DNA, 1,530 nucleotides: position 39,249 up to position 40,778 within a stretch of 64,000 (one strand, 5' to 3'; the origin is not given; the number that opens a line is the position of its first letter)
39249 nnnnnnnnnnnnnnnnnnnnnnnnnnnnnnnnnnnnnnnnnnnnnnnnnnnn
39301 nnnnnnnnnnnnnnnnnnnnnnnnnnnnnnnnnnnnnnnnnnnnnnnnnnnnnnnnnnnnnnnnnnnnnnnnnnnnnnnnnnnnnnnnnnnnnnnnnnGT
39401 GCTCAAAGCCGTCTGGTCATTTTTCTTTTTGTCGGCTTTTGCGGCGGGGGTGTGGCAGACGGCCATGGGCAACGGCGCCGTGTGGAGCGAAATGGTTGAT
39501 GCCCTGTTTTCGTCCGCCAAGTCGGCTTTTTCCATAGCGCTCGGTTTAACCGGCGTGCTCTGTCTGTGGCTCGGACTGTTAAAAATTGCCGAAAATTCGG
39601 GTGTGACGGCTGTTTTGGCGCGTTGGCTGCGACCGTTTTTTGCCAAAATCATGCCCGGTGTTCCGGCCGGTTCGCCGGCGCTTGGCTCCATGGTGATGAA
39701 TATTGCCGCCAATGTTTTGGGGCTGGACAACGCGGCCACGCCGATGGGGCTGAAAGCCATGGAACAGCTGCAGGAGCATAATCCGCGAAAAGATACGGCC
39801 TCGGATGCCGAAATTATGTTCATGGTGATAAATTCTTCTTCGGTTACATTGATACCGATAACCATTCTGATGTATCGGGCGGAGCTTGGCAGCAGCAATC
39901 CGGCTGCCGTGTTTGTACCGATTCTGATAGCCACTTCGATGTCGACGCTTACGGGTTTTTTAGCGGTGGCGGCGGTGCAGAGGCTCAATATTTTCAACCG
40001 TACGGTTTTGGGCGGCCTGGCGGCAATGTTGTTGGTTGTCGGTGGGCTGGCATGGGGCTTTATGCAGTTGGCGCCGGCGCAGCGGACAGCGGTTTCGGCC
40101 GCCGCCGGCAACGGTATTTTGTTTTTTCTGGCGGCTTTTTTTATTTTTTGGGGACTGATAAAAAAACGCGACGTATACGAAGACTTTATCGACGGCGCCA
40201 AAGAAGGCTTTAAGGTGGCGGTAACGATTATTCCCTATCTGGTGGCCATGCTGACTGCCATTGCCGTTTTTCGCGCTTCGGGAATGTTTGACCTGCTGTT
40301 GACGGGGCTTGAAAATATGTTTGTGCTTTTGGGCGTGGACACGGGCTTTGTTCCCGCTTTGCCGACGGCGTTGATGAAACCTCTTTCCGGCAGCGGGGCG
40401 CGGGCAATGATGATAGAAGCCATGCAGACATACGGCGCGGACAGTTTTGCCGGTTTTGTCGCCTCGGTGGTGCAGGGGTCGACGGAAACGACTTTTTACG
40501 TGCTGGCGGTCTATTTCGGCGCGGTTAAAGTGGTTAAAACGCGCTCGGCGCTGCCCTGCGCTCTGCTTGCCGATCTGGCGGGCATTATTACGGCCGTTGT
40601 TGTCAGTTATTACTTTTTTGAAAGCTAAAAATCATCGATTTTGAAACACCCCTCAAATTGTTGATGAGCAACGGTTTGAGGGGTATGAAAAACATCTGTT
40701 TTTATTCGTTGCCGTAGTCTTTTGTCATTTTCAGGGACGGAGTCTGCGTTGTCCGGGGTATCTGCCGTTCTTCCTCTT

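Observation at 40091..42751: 541-bp direct duplication that copies exactly the SpmB-like half of spmAB, with almost only synonymous divergence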

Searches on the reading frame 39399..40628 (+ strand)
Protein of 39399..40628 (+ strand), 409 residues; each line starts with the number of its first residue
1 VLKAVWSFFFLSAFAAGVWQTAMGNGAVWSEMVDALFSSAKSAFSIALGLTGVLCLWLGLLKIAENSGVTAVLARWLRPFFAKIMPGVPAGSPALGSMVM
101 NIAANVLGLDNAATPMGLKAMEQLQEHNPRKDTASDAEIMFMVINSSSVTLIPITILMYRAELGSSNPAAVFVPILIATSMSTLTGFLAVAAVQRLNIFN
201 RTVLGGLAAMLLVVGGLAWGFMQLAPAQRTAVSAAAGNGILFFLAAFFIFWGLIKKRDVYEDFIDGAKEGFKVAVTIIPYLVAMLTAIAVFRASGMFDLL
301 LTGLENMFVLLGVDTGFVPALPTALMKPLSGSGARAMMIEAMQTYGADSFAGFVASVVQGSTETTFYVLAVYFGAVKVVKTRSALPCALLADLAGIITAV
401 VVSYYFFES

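Call 9: search_protein_families(library=pfam, proteins=[window:39399-40628:+], max_evalue=0.01)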
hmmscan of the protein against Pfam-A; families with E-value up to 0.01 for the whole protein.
window:39399-40628:+ (409 aa): 1 family
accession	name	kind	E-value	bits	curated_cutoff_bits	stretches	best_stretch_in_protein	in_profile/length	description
PF07670.19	Gate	-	1e-17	64.9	29.6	2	48-157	2-99/104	Nucleoside recognition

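Call 10: find_encoding_contigs(protein=window:39399-40628:+, flank=10000, max_places=10)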
Protein window:39399-40628:+ (409 aa): 5 contigs read that carry it; 1 place shown.
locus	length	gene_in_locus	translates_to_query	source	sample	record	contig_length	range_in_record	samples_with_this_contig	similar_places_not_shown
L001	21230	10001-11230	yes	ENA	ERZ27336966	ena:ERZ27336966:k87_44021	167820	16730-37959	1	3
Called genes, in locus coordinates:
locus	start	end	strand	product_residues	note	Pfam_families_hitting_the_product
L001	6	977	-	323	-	PF01210:NAD_Gly3P_dh_N, PF07479:NAD_Gly3P_dh_C, PF20618:GPD_NAD_C_bact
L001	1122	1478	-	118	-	-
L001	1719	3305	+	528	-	PF28550:DUF8436, PF00890:FAD_binding_2 (faint), PF01266:DAO (faint), PF01494:FAD_binding_3 (weak), PF21688:FAD-depend_C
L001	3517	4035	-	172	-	PF00210:Ferritin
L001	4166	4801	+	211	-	PF00834:Ribul_P_3_epim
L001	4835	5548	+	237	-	PF00072:Response_reg, PF00486:Trans_reg_C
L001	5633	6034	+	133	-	-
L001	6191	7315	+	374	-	PF01702:TGT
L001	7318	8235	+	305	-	PF18306:LDcluster4 (weak), PF03641:Lysine_decarbox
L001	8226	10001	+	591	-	PF00664:ABC_membrane, PF00005:ABC_tran, PF02463:SMC_N (weak)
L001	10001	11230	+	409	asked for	PF07670:Gate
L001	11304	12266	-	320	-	-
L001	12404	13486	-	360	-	PF00365:PFK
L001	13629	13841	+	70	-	-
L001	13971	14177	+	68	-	PF01165:Ribosomal_S21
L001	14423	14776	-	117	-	-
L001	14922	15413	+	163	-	-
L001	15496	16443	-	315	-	PF00056:Ldh_1_N, PF02866:Ldh_1_C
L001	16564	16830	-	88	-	-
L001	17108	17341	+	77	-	PF00550:PP-binding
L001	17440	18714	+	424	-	PF00109:ketoacyl-synt, PF02801:Ketoacyl-synt_C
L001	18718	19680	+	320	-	PF02618:YceG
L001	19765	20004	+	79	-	-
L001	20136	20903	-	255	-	PF00270:DEAD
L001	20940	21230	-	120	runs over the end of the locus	PF01050:MannoseP_isomer, PF07883:Cupin_2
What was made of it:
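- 39399..40628 (+): Intact spmAB gene (409 aa, two Gate/nucleoside-recognition domains). Its start overlaps the stop of the upstream ABC transporter gene. The protein is 100% identical in L001 (call 10).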

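Call 16: find_related_loci(query=window:39399-40628:+, collection=genome_contigs, flank=10000)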
Query window:39399-40628:+ (409 aa) in genome_contigs; peptide patterns used: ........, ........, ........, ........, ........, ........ (x = any residue, [..] = any of these).
598 stretches matched a pattern (row limit reached: there are more); 496 encode a relative of the query (tblastn E <= 1e-3); the best 80 are kept; 80 distinct loci.
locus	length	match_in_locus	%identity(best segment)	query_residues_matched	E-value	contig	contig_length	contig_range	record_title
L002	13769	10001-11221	79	1-407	0e+0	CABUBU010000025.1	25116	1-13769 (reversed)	MAG TPA_asm: uncultured Azospirillum sp. isolate MGYG-HGUT-03859 genome assembly, contig: GUT_GENOME246211_25, whole gen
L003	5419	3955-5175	79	1-407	0e+0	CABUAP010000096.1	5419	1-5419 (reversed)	MAG TPA_asm: uncultured Azospirillum sp. isolate MGYG-HGUT-03845 genome assembly, contig: GUT_GENOME245766_96, whole gen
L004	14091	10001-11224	78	1-408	0e+0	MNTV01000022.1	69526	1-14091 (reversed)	MAG: Azospirillum sp. 51_20 Ley3_66761_scaffold_974, whole genome shotgun sequence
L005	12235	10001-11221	73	1-407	0e+0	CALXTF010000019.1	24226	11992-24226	MAG: uncultured Alphaproteobacteria bacterium isolate BRZ_RE__bin26 genome assembly, contig: BRZ_RE__NODE_1684_length_24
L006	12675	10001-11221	83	1-407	0e+0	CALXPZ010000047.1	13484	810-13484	MAG: uncultured Alphaproteobacteria bacterium isolate E20__bin236 genome assembly, contig: E20__k127_735544, whole genom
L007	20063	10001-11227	69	1-408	0e+0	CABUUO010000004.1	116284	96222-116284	MAG TPA_asm: uncultured proteobacterium isolate MGYG-HGUT-04400 genome assembly, contig: GUT_GENOME272660_4, whole genom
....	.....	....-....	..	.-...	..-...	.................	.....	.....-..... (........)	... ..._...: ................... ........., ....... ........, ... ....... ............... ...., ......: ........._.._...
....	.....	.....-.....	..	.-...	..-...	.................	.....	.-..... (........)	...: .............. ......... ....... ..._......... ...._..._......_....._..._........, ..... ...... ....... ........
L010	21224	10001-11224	68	1-407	7e-179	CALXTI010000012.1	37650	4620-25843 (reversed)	MAG: uncultured Alphaproteobacteria bacterium isolate BRZ_LA__bin12 genome assembly, contig: BRZ_LA__NODE_649_length_376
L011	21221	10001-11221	68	1-407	5e-179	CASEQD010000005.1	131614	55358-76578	uncultured proteobacterium isolate A106_L4_349349_idba_bin.46 genome assembly, contig: A106_L4_349349_idba_bin.46.fa_sca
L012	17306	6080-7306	67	1-408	2e-178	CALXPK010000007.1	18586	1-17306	MAG: uncultured Alphaproteobacteria bacterium isolate E04__bin53 genome assembly, contig: E04__k127_6220785, whole genom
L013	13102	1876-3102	67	1-408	3e-178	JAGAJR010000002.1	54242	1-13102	MAG: Alphaproteobacteria bacterium isolate RGIG8504 Water_deer_Cecum-2__c111863, whole genome shotgun sequence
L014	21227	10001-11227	67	1-408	5e-177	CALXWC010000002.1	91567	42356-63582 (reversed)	MAG: uncultured Alphaproteobacteria bacterium isolate BRZ_QQ__bin19 genome assembly, contig: BRZ_QQ__NODE_204_length_915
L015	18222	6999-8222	66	1-407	5e-177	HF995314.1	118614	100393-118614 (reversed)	Proteobacteria bacterium CAG:495 genomic scaffold, scf114, whole genome shotgun sequence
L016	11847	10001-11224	66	1-407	7e-177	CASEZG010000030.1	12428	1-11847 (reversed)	uncultured proteobacterium isolate O35_L1_319319_idba_bin.187 genome assembly, contig: O35_L1_319319_idba_bin.187.fa_sca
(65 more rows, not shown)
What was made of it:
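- On SpmA/SpmB-like Gate-domain membrane proteins: The host is an alphaproteobacterium (call 16), so a sporulation role is implausible.
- The source is evidently a metagenome-assembled genome of a strain-diverse species (call 16).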

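Call 31: search_protein_families(library=ncbifam, proteins=[window:39399-40628:+, L001:12404-13486:-], max_evalue=0.01)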
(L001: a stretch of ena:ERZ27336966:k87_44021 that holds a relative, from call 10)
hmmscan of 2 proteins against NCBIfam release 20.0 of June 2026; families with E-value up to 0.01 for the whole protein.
window:39399-40628:+ (409 aa): 1 family
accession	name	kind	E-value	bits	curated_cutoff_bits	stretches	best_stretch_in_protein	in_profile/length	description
NF007811.0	PRK10519.1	equivalog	3.3e-05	23.5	111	1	255-341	7-94/155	hypothetical protein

L001:12404-13486:- (360 aa): 12 families
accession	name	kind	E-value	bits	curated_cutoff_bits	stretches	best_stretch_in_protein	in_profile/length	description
NF010674.0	PRK14071.1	equivalog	7.9e-119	396.8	544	1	1-358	1-360/360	ATP-dependent 6-phosphofructokinase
NF002872.1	PRK03202.1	subfamily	9.3e-103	343.6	253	1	5-352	1-321/323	ATP-dependent 6-phosphofructokinase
TIGR02483.1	PFK_mixed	subfamily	4.7e-99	331.5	430.55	1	6-331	1-324/325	phosphofructokinase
TIGR02482.1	PFKA_ATP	equivalog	4.8e-71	239.2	371.35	1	6-331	1-300/301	6-phosphofructokinase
TIGR02478.1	6PF1K_euk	equivalog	8e-53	179.7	708.4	2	126-338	140-343/744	6-phosphofructokinase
NF010675.0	PRK14072.1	subfamily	6.1e-46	157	273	1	7-324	6-341/416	diphosphate--fructose-6-phosphate 1-phosphotransferase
NF005301.0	PRK06830.1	equivalog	4.1e-45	154.1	400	1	6-345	83-428/445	ATP-dependent 6-phosphofructokinase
NF041103.1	PFKA_PPi_Ttgales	equivalog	6.6e-38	130.8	550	1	7-339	1-354/407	diphosphate--fructose-6-phosphate 1-phosphotransferase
TIGR02477.1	PFKA_PPi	equivalog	1.3e-23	83.3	587.95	1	5-234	68-309/539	diphosphate--fructose-6-phosphate 1-phosphotransferase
NF005482.0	PRK07085.1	subfamily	5.3e-23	81.4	446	1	4-234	73-315/558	diphosphate--fructose-6-phosphate 1-phosphotransferase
NF005121.0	PRK06555.1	equivalog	1.1e-11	44.2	395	1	100-192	110-208/404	pyrophosphate--fructose-6-phosphate 1-phosphotransferase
NF009602.0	PRK13054.1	equivalog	0.0032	16.6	284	1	92-196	46-143/301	lipid kinase YegS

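Call 44: find_homologous_proteins(query=L001:12404-13486:-, max_evalue=1e-100)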
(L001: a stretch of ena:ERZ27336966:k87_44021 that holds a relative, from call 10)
Query L001:12404-13486:- (360 aa): 545 proteins with E <= 1e-100 among 8000 candidates; the best 120 are listed.
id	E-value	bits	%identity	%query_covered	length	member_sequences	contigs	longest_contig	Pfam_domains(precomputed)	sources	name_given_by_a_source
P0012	1.9e-218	742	92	100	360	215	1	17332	PF00365.26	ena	-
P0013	2.0e-208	709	87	100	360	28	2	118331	PF00365.26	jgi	-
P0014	1.6e-207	707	88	100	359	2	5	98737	PF00365.26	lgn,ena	-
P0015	2.9e-207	706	88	99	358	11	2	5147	PF00365.26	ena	-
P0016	2.3e-206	703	87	99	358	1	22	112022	PF00365.26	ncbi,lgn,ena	-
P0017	2.3e-206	703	87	100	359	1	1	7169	PF00365.26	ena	-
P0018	6.2e-206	701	87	99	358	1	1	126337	PF00365.26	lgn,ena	-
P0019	2.1e-205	700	87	99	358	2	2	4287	PF00365.26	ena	-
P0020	3.7e-205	699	87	99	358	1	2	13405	PF00365.26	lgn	-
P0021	3.8e-205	699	87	100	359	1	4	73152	PF00365.26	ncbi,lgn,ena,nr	ncbi:MAG: ATP-dependent 6-phosphofructokinase [Alphaproteobacteria bacterium]|nr:ATP-dependent 6-pho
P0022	5.3e-205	698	86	99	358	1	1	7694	PF00365.26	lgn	-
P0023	8.2e-205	698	87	99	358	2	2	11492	PF00365.26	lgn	-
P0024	8.2e-204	694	85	100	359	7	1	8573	PF00365.26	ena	-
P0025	1.6e-203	693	86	99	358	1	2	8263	PF00365.26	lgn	-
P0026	1.8e-203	693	85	100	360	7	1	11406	PF00365.26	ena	-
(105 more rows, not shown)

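Call 45: list_cluster_members(proteins=[P0012])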
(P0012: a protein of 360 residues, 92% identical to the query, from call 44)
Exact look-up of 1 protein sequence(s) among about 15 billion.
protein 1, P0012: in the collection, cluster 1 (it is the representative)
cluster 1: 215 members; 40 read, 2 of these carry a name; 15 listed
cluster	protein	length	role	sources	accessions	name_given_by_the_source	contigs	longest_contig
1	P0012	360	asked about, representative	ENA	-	-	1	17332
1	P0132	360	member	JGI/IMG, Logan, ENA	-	6-phosphofructokinase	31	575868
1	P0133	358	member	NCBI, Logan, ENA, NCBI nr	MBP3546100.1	MAG: ATP-dependent 6-phosphofructokinase [Alphaproteobacteria bacterium] | ATP-dependent 6-phosphofructokinase [Alphaproteobacteria bacterium]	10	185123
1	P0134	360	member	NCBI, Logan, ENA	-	-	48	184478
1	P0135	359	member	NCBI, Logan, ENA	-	-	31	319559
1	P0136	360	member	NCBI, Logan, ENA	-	-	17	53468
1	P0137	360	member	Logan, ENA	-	-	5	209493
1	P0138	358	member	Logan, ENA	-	-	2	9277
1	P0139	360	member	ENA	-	-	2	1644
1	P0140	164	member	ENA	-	-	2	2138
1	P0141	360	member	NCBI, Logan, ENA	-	-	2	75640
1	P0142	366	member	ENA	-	-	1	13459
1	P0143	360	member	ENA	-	-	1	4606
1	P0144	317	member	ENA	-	-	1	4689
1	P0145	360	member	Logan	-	-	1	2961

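Call 47: find_encoding_contigs(protein=P0137, flank=10000, max_places=10)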
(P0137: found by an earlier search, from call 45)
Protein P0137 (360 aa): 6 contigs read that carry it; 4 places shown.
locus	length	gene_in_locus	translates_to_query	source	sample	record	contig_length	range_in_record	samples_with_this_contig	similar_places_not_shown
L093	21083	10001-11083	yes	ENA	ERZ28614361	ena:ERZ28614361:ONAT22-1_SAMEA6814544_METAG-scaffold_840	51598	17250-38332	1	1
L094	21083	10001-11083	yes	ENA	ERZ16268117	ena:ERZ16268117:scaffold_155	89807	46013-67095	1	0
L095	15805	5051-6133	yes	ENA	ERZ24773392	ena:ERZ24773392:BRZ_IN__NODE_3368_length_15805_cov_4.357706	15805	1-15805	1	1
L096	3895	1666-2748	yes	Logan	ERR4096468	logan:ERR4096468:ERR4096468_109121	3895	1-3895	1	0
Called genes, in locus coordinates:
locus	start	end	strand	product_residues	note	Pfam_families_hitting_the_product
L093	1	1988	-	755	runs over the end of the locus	PF13185:GAF_2, PF01590:GAF, PF05524:PEP-utilisers_N, PF00391:PEP-utilizers, PF02896:PEP-utilizers_C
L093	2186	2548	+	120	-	PF01050:MannoseP_isomer, PF07883:Cupin_2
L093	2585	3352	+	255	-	PF00270:DEAD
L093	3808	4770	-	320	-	PF02618:YceG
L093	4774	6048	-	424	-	PF00109:ketoacyl-synt, PF02801:Ketoacyl-synt_C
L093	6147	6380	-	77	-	PF00550:PP-binding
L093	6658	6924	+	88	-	-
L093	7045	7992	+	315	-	PF00056:Ldh_1_N, PF02866:Ldh_1_C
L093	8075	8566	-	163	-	-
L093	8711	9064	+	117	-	-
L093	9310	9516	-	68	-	PF01165:Ribosomal_S21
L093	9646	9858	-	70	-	-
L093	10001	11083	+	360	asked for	PF00365:PFK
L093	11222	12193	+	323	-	-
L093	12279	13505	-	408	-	-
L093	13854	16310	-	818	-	-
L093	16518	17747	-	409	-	PF07670:Gate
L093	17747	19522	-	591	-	PF00664:ABC_membrane, PF00005:ABC_tran, PF02463:SMC_N (weak)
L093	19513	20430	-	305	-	PF18306:LDcluster4 (weak), PF03641:Lysine_decarbox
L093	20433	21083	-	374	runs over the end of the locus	PF01702:TGT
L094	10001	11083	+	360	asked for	PF00365:PFK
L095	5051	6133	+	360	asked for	PF00365:PFK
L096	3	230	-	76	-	?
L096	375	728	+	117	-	-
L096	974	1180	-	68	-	PF01165:Ribosomal_S21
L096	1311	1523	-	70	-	-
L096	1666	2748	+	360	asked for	PF00365:PFK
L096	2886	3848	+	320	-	-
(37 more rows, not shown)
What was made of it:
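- On Illegitimate-recombination (HFIR-type) joint: B-type is found in five or more contigs of the species (calls 10, 47).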

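Call 50: search_protein_families(library=pfam, proteins=[L093:13854-16310:-, L093:12279-13505:-, L093:11222-12193:+], max_evalue=1)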
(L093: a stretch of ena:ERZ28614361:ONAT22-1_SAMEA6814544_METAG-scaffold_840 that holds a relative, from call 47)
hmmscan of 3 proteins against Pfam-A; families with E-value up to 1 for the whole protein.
L093:13854-16310:- (818 aa): 0 families

L093:12279-13505:- (408 aa): 0 families

L093:11222-12193:+ (323 aa): 4 families
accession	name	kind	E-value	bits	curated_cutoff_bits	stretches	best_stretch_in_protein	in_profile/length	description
PF22889.1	Tea_mid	-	0.039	14.5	27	1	201-258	91-150/159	Telomere ends associated, middle domain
PF09674.15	DUF2400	-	0.14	12.6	25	1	230-282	95-144/225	Protein of unknown function (DUF2400)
PF22659.2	YycE-like_C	-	0.2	12.1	27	0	254-272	15-33/55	YycE-like C-terminal domain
PF07697.16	7TMR-HDED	-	0.69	10.3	27.6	1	181-304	72-190/224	7TM-HD extracellular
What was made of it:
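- Tried and rejected: The orphan and the 818-aa and 408-aa island genes gave nothing above threshold in Pfam or NCBIfam (calls 9, 31, 50).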

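Call 58: find_encoding_contigs(protein=P0144, flank=10000, max_places=5)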
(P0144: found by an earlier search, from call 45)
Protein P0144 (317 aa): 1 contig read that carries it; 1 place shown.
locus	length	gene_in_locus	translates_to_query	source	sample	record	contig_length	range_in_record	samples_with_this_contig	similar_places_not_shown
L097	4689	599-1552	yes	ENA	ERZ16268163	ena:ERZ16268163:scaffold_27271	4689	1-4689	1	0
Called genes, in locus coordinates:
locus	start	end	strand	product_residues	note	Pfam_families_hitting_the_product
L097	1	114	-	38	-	?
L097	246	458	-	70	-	-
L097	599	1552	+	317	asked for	PF00365:PFK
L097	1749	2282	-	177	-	PF14512:TM1586_NiRdase (faint), PF00881:Nitroreductase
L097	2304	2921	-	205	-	PF03695:UPF0149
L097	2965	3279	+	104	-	-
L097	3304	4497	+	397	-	PF03485:Arg_tRNA_synt_N, PF00750:tRNA-synt_1d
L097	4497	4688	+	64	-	?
